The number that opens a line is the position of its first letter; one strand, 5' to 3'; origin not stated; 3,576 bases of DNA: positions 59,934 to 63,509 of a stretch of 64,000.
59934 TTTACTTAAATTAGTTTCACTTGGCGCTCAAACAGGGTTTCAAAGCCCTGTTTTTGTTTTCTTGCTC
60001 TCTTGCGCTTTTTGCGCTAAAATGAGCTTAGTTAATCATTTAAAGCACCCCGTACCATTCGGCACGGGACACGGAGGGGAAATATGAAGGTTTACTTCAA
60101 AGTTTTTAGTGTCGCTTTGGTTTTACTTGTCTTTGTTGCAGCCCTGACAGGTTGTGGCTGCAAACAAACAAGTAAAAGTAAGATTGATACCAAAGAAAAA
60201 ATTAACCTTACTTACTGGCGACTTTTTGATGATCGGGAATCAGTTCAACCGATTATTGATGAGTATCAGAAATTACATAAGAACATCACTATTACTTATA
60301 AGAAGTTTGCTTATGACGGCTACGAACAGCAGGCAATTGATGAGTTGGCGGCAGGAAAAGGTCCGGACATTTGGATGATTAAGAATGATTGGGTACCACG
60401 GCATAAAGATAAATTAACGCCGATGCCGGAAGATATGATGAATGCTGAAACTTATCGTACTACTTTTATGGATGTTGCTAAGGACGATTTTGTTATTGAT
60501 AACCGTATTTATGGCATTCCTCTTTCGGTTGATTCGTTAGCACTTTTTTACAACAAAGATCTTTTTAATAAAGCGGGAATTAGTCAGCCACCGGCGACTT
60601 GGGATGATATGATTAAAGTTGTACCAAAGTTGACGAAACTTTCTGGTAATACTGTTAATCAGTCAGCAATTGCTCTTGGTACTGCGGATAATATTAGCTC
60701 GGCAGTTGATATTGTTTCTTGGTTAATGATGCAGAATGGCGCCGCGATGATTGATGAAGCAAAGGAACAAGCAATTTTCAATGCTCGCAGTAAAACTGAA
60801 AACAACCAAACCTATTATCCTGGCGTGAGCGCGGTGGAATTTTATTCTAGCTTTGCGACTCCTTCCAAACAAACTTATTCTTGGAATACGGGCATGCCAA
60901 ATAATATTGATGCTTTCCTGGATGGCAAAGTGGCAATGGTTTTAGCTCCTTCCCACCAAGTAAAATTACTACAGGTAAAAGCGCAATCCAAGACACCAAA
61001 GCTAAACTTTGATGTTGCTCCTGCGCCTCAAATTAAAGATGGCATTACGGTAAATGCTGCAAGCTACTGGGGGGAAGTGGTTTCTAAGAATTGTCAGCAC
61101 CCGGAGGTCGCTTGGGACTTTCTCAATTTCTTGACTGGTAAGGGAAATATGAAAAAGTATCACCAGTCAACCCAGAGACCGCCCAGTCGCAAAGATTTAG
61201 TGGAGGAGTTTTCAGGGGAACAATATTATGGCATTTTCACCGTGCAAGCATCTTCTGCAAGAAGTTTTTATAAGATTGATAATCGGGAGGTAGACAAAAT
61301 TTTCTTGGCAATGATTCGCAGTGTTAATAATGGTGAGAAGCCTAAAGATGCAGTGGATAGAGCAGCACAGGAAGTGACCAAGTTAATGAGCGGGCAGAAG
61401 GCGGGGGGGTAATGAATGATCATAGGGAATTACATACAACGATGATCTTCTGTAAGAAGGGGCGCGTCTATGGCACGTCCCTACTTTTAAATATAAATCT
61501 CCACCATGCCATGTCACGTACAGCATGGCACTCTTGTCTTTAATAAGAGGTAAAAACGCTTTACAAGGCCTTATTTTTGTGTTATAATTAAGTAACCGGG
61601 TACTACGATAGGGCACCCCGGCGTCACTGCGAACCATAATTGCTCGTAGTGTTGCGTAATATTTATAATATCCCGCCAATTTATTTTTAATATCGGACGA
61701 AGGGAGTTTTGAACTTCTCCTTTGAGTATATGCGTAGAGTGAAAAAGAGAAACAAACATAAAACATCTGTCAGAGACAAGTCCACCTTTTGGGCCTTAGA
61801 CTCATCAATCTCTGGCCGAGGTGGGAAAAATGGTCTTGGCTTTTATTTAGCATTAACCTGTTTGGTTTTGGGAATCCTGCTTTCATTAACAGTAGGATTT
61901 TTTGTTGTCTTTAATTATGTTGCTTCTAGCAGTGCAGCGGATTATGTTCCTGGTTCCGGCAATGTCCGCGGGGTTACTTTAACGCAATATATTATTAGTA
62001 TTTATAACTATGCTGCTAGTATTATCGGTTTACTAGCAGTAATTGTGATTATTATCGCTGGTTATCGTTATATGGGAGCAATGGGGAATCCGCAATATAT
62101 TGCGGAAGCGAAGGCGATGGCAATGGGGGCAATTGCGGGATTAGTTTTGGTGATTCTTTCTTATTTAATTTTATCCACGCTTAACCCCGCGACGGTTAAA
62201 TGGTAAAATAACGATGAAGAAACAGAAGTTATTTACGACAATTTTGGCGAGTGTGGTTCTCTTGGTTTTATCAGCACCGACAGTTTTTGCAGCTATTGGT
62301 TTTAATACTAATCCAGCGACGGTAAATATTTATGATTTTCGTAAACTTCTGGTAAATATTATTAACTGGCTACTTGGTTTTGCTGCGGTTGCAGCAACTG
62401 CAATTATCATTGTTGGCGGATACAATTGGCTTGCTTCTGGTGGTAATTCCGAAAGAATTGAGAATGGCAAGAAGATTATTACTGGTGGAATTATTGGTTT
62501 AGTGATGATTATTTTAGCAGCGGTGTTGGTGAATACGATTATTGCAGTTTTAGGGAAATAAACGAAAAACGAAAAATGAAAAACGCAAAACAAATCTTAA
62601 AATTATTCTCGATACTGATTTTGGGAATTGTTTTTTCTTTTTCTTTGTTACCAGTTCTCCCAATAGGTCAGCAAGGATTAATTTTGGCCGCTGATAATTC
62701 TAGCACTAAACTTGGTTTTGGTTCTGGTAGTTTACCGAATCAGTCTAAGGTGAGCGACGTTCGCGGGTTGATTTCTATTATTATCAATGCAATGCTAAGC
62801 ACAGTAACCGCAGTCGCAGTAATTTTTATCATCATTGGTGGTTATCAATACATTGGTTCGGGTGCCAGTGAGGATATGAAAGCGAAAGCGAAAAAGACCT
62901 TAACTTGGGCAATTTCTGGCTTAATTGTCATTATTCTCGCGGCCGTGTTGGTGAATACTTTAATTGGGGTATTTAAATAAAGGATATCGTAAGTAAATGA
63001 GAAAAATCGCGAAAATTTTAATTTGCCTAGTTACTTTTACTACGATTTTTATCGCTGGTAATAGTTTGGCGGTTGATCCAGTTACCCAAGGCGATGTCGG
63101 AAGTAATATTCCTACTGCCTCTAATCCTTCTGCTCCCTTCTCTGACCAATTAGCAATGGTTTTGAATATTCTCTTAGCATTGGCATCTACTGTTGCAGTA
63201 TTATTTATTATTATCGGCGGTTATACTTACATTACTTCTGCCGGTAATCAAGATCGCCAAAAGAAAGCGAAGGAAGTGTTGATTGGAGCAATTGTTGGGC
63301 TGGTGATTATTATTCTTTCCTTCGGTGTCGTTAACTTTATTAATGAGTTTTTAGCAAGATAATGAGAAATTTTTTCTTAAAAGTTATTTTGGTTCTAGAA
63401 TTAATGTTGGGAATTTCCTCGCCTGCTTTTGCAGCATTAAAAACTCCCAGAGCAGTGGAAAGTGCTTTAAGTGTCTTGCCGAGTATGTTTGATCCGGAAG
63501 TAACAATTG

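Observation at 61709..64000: Tandem array of at least six paralogous VirB2/TrbC-like small pilin genes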

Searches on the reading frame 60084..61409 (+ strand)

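Call 16: search_protein_families(library=pfam, proteins=[window:60084-61409:+], max_evalue=0.001)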
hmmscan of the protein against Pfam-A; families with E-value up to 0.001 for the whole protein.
window:60084-61409:+ (442 aa): 2 families
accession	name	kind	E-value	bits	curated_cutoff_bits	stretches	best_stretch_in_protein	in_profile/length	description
PF13416.11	SBP_bac_8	-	5.7e-39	135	27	1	57-374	2-267/279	Bacterial extracellular solute-binding protein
PF01547.30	SBP_bac_1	-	4.1e-34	119.4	26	1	53-356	9-306/307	Bacterial extracellular solute-binding protein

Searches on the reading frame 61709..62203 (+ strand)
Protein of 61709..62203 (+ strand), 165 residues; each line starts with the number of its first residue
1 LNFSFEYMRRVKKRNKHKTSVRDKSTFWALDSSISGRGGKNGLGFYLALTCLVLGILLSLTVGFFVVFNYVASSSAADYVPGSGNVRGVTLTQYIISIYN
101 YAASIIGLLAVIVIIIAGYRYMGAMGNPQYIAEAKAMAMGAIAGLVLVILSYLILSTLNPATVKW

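Call 9: search_protein_families(library=pfam, proteins=[window:61709-62203:+], max_evalue=1)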
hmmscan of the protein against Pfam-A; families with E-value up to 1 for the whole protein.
window:61709-62203:+ (165 aa): 3 families
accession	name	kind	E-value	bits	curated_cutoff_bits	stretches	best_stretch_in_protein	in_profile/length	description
PF18895.5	T4SS_pilin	-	9.3e-10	38.9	26.6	1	91-157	5-70/71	Type IV secretion system pilin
PF13314.11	DUF4083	-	0.059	13.8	25.4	1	49-80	7-38/57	Domain of unknown function (DUF4083)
PF04956.18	TrbC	-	0.36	11.5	27.9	1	84-155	34-95/98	TrbC/VIRB2 pilin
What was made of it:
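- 61730..62206 (+): Pilin paralogue 1 (158 aa; the maximal ORF starts at TTG 61709). It has a long basic N-terminal tail, a roughly 35-aa hydrophobic leader, and then the two-helix pilin core. PF18895 38.9 bits (call 9).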

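Call 10: search_protein_families(library=ncbifam, proteins=[window:61709-62203:+], max_evalue=1)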
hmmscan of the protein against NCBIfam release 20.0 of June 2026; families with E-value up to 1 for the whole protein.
window:61709-62203:+ (165 aa): 1 family
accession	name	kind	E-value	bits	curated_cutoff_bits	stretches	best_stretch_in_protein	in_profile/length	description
NF045849.1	ICE_MMCAP2_0565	equivalog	0.0004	20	40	1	90-155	8-73/80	Mbov_0395 family pilin-like conjugal transfer protein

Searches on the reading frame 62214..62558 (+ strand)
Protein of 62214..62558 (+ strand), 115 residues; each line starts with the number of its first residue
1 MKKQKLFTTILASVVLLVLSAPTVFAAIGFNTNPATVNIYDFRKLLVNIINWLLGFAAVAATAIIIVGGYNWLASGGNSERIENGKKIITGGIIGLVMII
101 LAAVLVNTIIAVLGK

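Call 9: search_protein_families(library=pfam, proteins=[window:62214-62558:+], max_evalue=1)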
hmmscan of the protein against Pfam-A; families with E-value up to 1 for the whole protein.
window:62214-62558:+ (115 aa): 4 families
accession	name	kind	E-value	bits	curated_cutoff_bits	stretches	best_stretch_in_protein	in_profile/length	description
PF18895.5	T4SS_pilin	-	1.3e-10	41.6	26.6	1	45-109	8-71/71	Type IV secretion system pilin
PF04956.18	TrbC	-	2.3e-07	31.4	27.9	1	2-109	2-98/98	TrbC/VIRB2 pilin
PF04479.18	RTA1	-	0.0027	17.8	24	1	14-105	31-123/208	RTA1 like protein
PF06305.16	LapA_dom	-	0.057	13.8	28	1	31-74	2-44/64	Lipopolysaccharide assembly protein A domain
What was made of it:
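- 62214..62561 (+): Pilin paralogue 2 (115 aa). PF18895 41.6 bits and PF04956 TrbC/VIRB2 31.4 bits, both above cut-off (call 9).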

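Call 10: search_protein_families(library=ncbifam, proteins=[window:62214-62558:+], max_evalue=1)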
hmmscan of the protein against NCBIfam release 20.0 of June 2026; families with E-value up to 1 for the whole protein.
window:62214-62558:+ (115 aa): 4 families
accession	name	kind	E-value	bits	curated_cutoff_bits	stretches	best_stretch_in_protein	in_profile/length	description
NF045849.1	ICE_MMCAP2_0565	equivalog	0.0059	16.3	40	1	48-112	15-79/80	Mbov_0395 family pilin-like conjugal transfer protein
NF052531.1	Strep_LiaS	equivalog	0.072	12.3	450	1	1-68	1-68/328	envelope stress sensor histidine kinase LiaS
NF047765.1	LIC_13387_fam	subfamily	0.14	11.9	33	1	51-105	55-109/131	LIC_13387 family protein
NF053819.1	EF0750_LPXTG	subfamily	0.5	10.9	47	1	1-28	1-28/105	EF2685/EF0750 family sortase-dependent surface protein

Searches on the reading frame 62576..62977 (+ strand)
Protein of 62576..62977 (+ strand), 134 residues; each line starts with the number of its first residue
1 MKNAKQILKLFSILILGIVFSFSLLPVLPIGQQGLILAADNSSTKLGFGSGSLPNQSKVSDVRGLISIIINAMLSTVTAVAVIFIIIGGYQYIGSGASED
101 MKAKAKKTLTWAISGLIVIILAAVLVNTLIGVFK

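Call 9: search_protein_families(library=pfam, proteins=[window:62576-62977:+], max_evalue=1)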
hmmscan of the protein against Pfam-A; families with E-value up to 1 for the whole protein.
window:62576-62977:+ (134 aa): 4 families
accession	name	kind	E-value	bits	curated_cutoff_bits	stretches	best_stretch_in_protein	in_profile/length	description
PF18895.5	T4SS_pilin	-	1.1e-11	45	26.6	1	64-129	7-71/71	Type IV secretion system pilin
PF04956.18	TrbC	-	0.00011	22.7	27.9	1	60-129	35-98/98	TrbC/VIRB2 pilin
PF11712.13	Vma12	-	0.086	13.3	25.5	1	56-124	65-123/137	Endoplasmic reticulum-based factor for assembly of V-ATPase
PF01578.25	Cytochrom_C_asm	-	0.49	10.4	29.9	1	78-130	159-208/212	Cytochrome C assembly protein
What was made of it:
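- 62576..62980 (+): Pilin paralogue 3 (134 aa). It has the most divergent N-terminal region. PF18895 45.0 bits (call 9).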

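Call 10: search_protein_families(library=ncbifam, proteins=[window:62576-62977:+], max_evalue=1)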
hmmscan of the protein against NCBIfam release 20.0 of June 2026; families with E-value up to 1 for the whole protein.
window:62576-62977:+ (134 aa): 2 families
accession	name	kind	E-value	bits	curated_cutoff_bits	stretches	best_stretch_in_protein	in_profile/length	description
NF045849.1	ICE_MMCAP2_0565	equivalog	3e-07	30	40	1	61-132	8-79/80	Mbov_0395 family pilin-like conjugal transfer protein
TIGR01432.1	QOXA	equivalog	0.033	13.5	240.95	1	63-129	30-100/227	cytochrome aa3 quinol oxidase subunit II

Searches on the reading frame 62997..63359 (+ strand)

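Call 9: search_protein_families(library=pfam, proteins=[window:62997-63359:+], max_evalue=1)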
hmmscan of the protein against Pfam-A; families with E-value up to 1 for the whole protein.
window:62997-63359:+ (121 aa): 10 families
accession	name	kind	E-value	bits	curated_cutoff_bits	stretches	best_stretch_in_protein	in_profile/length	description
PF18895.5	T4SS_pilin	-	1.9e-09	37.9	26.6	1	52-115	9-71/71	Type IV secretion system pilin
PF04956.18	TrbC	-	8.8e-05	23.1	27.9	1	6-114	11-97/98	TrbC/VIRB2 pilin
PF19297.4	QcrA_N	-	0.0012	18.7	27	1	57-119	57-122/222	QcrA subunit N-terminal region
PF19607.4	DUF6112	-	0.0047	17.1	25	1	51-117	15-80/88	Family of unknown function (DUF6112)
PF24002.1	DUF7318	-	0.016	15.7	27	1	57-119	24-82/128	Family of unknown function (DUF7318)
PF11712.13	Vma12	-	0.018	15.4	25.5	1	49-111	72-125/137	Endoplasmic reticulum-based factor for assembly of V-ATPase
PF01757.29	Acyl_transf_3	-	0.029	13.9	31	0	2-33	74-105/326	Acyltransferase domain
PF11028.14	TMEM260-like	-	0.032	14.5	24.2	1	48-101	36-92/179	Protein O-mannosyl-transferase TMEM260-like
PF01578.25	Cytochrom_C_asm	-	0.049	13.7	29.9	1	68-119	163-211/212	Cytochrome C assembly protein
PF17329.7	DUF5367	-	0.17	12.6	25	1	58-112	10-64/98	Family of unknown function (DUF5367)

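Call 10: search_protein_families(library=ncbifam, proteins=[window:62997-63359:+], max_evalue=1)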
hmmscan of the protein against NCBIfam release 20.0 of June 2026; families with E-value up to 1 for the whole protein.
window:62997-63359:+ (121 aa): 10 families
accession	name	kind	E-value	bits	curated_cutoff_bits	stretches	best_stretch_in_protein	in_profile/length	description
NF045849.1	ICE_MMCAP2_0565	equivalog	2.9e-10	39.7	40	1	49-116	10-77/80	Mbov_0395 family pilin-like conjugal transfer protein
NF050121.1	bc1_QcrA_actin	exception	0.0029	17.2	275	1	56-119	25-86/319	cytochrome bc1 complex Rieske iron-sulfur subunit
NF045994.1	MAG4530_fam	subfamily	0.0029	16.5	50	1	54-119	27-92/441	MAG4530 family protein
NF042414.1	CLC_0170_fam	subfamily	0.0048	16.8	30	1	65-110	4-49/56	CLC_0170 family protein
NF003425.0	PRK04897.1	equivalog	0.098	11.9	355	1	57-116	157-218/298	zinc metalloprotease HtpX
NF002669.0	PRK02391.1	equivalog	0.15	11.2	341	1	59-112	152-207/298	zinc metalloprotease HtpX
NF010199.0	PRK13673.1-6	equivalog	0.26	11.2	125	1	62-118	10-63/128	hypothetical protein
NF046000.1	MAG1210_fam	subfamily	0.28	9.8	275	1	58-116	64-121/550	MAG1210 family protein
TIGR04086.1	TIGR04086_membr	hypoth_equivalog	0.38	10.9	30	0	63-116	32-85/115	TIGR04086 family membrane protein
NF033218.1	anchor_AmaP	equivalog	0.89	9.3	55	1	1-72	1-69/166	alkaline shock response membrane anchor protein AmaP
